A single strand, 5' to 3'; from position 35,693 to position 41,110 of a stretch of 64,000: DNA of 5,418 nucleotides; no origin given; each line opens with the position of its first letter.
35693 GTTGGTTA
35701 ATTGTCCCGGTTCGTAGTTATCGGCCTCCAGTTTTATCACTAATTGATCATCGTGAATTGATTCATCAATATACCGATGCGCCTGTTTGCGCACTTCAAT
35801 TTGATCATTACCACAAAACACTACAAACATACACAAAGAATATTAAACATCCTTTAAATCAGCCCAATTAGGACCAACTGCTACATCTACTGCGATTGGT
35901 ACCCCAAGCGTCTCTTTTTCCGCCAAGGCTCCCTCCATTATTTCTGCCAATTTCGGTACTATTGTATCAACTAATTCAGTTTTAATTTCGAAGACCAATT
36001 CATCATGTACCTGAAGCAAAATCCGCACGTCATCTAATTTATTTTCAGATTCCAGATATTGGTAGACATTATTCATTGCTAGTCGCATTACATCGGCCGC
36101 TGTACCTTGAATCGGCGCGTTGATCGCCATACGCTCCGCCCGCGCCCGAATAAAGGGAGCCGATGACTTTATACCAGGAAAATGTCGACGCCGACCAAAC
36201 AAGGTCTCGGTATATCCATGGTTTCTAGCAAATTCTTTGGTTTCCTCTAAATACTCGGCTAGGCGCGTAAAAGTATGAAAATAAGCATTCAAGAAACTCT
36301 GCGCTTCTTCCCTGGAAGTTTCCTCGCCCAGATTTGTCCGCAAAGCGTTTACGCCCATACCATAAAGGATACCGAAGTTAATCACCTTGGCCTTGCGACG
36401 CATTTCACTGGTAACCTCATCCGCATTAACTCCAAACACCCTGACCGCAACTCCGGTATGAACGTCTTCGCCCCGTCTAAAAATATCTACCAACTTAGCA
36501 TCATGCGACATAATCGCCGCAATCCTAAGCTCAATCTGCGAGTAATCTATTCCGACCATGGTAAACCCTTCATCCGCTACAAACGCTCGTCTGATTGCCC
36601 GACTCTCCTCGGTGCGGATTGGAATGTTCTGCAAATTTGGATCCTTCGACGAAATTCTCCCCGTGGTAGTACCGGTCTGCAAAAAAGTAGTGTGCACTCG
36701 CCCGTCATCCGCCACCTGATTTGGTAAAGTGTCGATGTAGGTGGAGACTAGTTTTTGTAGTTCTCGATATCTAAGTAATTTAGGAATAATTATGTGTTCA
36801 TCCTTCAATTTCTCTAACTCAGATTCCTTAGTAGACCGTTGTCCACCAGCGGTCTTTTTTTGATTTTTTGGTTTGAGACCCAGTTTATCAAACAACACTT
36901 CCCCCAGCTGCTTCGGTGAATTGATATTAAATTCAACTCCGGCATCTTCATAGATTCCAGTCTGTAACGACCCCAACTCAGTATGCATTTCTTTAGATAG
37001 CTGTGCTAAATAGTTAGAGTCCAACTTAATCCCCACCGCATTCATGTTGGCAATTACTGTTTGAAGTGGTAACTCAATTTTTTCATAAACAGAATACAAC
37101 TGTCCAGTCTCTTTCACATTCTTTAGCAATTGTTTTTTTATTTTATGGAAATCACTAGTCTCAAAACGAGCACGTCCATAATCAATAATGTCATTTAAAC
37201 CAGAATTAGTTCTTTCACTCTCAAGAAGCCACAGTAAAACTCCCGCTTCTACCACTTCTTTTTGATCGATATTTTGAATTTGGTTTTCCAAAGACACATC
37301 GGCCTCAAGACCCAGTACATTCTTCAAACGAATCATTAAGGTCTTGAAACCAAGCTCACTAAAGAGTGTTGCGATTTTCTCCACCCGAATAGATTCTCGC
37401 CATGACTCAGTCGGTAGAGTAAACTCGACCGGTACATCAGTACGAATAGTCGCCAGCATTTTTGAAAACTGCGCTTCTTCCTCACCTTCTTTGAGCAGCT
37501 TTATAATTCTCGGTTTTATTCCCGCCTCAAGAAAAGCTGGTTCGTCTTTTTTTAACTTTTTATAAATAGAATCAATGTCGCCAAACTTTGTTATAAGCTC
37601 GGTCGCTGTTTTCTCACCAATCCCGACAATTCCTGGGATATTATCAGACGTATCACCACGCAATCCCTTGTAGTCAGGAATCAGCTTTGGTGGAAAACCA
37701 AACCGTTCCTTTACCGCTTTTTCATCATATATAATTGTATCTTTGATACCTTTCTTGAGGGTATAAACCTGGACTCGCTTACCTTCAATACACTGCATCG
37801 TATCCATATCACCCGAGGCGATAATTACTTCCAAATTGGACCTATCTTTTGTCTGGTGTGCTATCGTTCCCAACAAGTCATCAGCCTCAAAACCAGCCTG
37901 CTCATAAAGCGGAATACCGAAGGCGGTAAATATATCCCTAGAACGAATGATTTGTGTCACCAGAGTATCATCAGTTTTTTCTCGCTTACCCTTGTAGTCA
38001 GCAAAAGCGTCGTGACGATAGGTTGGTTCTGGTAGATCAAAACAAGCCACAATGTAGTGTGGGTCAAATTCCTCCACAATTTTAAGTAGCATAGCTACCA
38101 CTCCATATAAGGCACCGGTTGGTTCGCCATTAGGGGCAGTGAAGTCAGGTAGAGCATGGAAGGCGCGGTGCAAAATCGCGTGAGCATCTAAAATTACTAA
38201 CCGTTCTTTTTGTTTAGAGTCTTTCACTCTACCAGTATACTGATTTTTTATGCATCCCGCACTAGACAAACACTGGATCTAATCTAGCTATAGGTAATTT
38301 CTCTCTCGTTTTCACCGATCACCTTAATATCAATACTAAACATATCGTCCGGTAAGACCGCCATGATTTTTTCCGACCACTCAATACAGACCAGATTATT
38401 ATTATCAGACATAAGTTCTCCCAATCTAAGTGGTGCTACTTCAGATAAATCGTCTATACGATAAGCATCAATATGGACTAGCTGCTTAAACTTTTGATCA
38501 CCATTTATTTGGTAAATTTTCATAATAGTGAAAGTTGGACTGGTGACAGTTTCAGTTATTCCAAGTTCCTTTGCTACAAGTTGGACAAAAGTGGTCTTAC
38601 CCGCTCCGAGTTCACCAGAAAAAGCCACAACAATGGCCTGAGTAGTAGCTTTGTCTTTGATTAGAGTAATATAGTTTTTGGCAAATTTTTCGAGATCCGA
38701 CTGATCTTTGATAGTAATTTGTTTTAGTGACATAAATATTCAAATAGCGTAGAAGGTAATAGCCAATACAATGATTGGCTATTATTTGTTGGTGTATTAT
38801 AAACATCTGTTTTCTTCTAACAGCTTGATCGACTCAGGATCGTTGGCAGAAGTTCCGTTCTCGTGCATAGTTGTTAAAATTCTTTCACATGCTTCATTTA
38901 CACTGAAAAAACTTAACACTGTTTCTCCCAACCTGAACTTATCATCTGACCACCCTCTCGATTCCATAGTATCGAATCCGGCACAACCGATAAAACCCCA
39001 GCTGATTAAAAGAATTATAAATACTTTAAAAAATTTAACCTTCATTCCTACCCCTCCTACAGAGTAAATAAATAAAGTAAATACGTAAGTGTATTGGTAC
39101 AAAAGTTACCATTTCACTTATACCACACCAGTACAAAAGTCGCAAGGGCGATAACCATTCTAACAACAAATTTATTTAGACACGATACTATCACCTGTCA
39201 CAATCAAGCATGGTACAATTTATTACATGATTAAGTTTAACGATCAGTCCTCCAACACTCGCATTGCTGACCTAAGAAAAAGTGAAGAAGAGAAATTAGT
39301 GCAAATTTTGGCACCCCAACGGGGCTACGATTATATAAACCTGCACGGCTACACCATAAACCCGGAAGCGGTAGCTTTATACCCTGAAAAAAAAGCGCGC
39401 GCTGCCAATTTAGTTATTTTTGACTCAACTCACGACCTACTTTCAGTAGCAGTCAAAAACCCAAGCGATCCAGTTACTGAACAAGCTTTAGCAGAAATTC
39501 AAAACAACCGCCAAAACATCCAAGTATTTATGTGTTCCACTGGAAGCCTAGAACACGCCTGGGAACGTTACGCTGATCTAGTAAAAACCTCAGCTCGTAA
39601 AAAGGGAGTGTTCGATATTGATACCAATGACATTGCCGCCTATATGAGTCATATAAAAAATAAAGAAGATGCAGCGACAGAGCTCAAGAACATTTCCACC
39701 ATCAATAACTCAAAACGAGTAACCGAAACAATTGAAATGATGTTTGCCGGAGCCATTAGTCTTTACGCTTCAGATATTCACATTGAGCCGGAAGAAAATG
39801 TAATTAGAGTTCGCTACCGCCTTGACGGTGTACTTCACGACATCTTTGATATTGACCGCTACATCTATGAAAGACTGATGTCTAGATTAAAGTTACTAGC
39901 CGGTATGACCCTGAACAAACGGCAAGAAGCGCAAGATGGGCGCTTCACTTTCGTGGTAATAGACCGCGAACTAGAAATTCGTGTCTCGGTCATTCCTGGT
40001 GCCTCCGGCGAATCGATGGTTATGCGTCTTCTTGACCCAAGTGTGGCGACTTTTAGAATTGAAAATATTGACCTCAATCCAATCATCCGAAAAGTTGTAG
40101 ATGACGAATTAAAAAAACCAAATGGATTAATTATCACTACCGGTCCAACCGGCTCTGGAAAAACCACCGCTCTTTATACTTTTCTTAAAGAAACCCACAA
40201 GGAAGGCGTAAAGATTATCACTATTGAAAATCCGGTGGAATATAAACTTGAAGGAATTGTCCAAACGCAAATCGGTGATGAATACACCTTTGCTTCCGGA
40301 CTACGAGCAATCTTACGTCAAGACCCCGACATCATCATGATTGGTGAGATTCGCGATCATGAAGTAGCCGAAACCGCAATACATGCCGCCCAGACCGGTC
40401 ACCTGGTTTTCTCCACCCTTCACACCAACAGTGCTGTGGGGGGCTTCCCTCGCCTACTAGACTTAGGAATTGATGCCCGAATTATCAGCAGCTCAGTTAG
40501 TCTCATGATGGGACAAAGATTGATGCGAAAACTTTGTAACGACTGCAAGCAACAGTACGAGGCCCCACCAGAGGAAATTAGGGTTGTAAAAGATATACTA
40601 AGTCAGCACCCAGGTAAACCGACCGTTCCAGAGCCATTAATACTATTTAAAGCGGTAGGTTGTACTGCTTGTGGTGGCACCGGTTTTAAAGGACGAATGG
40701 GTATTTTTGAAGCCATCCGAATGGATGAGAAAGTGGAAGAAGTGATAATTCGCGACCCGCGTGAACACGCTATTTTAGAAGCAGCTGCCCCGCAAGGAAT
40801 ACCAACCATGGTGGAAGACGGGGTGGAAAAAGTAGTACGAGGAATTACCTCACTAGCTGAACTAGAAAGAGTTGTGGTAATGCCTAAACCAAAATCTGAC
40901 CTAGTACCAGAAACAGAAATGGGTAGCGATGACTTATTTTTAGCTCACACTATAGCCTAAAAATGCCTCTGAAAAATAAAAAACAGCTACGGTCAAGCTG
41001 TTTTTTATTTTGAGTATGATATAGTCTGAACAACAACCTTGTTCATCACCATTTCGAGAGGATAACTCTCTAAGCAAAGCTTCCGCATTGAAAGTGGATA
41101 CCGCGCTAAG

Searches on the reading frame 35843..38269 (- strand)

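Call 23: search_protein_families(library=ncbifam, proteins=[window:35843-38269:-], max_evalue=1e-10)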
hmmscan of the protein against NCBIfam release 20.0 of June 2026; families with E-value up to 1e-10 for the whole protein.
window:35843-38269:- (808 aa): 14 families
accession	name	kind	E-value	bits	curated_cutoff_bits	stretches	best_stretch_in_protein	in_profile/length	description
NF004397.1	PRK05755.1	equivalog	3e-258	859.9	720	2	375-806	467-889/889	DNA polymerase I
TIGR00593.1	pola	equivalog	1.8e-247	824.1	600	2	374-806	468-890/890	DNA polymerase I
NF011539.0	PRK14975.1-3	equivalog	5.2e-77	259.6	640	1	388-804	222-627/628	bifunctional 3'-5' exonuclease/DNA polymerase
NF011547.0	PRK14976.1-4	equivalog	5.6e-64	216.2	305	1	22-316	2-289/291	5'-3' exonuclease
NF011540.0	PRK14975.1-4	equivalog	1.5e-62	211.9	601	1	376-803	170-574/576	bifunctional 3'-5' exonuclease/DNA polymerase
NF011541.0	PRK14975.2-1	equivalog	2.5e-58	197.9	871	1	394-808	210-639/645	bifunctional 3'-5' exonuclease/DNA polymerase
NF011545.0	PRK14976.1-2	equivalog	5.1e-50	170.4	434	1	19-286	4-264/287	5'-3' exonuclease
NF038380.1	phage_DpoZ_1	exception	6.1e-45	153.7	500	1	391-804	176-604/607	aminoadenine-incorporating DNA polymerase DpoZ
NF011546.0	PRK14976.1-3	equivalog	2.1e-43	148.7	347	1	25-319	6-294/297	5'-3' exonuclease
NF011542.0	PRK14975.2-2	equivalog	2e-41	142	1061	1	504-804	482-789/802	bifunctional 3'-5' exonuclease/DNA polymerase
NF011543.0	PRK14975.2-3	equivalog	4.5e-34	117.6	1139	1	470-804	487-837/853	bifunctional 3'-5' exonuclease/DNA polymerase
NF007017.0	PRK09482.1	equivalog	5.5e-34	117.9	261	1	22-285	3-249/257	flap endonuclease Xni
NF038381.1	phage_DpoZ_2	exception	6.2e-24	84.3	350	1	382-797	312-751/754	aminoadenine-incorporating DNA polymerase DpoZ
NF011538.0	PRK14975.1-1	equivalog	4e-23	81.6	389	1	479-779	243-529/557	bifunctional 3'-5' exonuclease/DNA polymerase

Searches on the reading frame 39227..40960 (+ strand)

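Call 23: search_protein_families(library=ncbifam, proteins=[window:39227-40960:+], max_evalue=1e-10)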
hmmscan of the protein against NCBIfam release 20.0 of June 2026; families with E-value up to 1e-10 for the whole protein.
window:39227-40960:+ (577 aa): 12 families
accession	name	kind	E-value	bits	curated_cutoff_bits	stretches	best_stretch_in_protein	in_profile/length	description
TIGR02538.1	type_IV_pilB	equivalog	8.7e-135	450.5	675.65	1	10-550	32-562/564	type IV-A pilus assembly ATPase PilB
TIGR02533.1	type_II_gspE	equivalog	4.8e-131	437.8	630.25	1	56-549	8-485/486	type II secretion system ATPase GspE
NF007755.0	PRK10436.1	equivalog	1e-111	373.9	617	1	63-553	20-462/465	type II secretion system protein GspE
NF053534.1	T4PilAsmATPsTfpB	equivalog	2.4e-108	363.1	850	1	19-550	63-582/584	type IV pilus assembly ATPase TfpB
NF041000.1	ATPase_ComGA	equivalog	8.8e-70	234.7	300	1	172-434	3-266/267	competence type IV pilus ATPase ComGA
TIGR01420.1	pilT_fam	subfamily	3e-49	168.1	319.1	1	170-443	3-274/343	PilT/PilU family type 4a pilus ATPase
TIGR02525.1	plasmid_TraJ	equivalog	3.2e-27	95.5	368.3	1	292-413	142-272/372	plasmid transfer ATPase TraJ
TIGR02524.1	dot_icm_DotB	equivalog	4.6e-18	65.5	463.3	1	295-411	130-257/358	Dot/Icm type IV secretion system ATPase DotB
NF058587.1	archaellum_moto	equivalog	9.3e-13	47.7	550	1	303-402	279-385/527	archaellum flagellar ATPase motor FlaI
TIGR03819.1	heli_sec_ATPase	hypoth_equivalog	3.9e-12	46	373.15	1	215-417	97-304/340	TadA family conjugal transfer-associated ATPase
TIGR02782.1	TrbB_P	equivalog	5.4e-12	45.6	304.55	1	302-413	139-255/303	P-type conjugative transfer ATPase TrbB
TIGR02788.1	VirB11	equivalog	1.6e-11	43.8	249.95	1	302-414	147-266/308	P-type DNA transfer ATPase VirB11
